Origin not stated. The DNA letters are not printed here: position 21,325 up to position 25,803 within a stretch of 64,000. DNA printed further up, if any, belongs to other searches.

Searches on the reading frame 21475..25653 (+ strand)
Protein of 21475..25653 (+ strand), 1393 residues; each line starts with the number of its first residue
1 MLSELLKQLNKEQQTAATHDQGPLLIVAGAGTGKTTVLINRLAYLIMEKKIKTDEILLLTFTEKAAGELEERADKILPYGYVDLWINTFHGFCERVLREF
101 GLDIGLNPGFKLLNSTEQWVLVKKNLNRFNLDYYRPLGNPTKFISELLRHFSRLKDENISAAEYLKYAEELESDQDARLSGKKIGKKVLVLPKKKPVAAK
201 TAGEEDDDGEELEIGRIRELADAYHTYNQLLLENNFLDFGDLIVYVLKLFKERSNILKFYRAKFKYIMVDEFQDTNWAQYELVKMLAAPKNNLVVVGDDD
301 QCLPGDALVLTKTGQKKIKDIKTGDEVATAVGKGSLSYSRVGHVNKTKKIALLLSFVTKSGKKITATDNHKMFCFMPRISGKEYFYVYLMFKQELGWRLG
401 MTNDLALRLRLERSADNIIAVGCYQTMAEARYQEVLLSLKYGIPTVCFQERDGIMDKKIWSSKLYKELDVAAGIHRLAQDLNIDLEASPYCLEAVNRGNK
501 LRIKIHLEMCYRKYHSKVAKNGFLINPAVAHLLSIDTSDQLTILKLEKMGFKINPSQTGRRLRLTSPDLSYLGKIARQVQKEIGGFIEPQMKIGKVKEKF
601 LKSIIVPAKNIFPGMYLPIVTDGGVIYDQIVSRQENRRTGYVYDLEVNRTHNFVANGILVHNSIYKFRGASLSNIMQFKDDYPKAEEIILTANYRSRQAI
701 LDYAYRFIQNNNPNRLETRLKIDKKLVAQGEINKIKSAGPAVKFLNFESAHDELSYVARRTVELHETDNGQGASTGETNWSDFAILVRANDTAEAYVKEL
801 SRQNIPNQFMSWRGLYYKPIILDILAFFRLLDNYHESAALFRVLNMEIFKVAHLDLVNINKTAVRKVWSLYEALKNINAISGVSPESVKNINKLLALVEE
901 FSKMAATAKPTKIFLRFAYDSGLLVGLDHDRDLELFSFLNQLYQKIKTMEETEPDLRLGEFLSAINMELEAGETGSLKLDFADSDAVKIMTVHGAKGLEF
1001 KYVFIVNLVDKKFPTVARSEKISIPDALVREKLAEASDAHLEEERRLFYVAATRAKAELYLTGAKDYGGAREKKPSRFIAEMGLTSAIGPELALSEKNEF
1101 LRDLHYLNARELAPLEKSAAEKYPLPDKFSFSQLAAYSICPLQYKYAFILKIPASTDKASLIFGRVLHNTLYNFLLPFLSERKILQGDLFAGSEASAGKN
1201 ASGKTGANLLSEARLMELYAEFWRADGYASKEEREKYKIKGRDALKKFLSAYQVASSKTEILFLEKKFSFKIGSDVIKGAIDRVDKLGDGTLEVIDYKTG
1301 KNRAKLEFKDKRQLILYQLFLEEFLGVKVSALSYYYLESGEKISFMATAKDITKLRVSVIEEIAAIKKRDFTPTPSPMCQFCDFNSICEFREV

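Call 33: search_protein_families(library=pfam, proteins=[window:21475-25653:+], max_evalue=0.001)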
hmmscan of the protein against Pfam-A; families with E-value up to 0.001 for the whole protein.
window:21475-25653:+ (1393 aa): 11 families
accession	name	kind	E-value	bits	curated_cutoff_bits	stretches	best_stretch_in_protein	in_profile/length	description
PF00580.27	UvrD-helicase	-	8.7e-72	242.5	23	1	9-302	1-251/271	UvrD/REP helicase N-terminal domain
PF13361.12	UvrD_C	-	9.7e-50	170.4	25.6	1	688-1064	1-348/350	UvrD-like helicase C-terminal domain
PF12705.13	PDDEXK_1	-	1.7e-31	110.5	22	1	1129-1389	2-247/247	PD-(D/E)XK nuclease superfamily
PF13245.12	AAA_19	-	7.7e-22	78.3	25.1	1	17-304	5-131/134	AAA domain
PF14890.11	Intein_splicing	-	6.7e-16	58.9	35.8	1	309-662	2-155/155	Intein splicing domain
PF13538.12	UvrD_C_2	-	5.1e-11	42.7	27.4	1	1038-1062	28-52/52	UvrD-like helicase C-terminal domain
PF01930.23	Cas_Cas4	-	6.7e-08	33.2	22.7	1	1275-1388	52-158/160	Domain of unknown function DUF83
PF01079.26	Hint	-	1.2e-06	28.7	29.7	1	300-375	11-89/213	Hint module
PF13604.12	AAA_30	-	5.2e-06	26.8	27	0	8-73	1-66/191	AAA domain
PF01443.25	Viral_helicase1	-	0.00058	20.2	21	0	986-1061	176-226/228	Viral superfamily 1 RNA helicase core domain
PF10926.14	DUF2800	-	0.0006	19.5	21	0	1255-1389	96-233/368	Protein of unknown function (DUF2800)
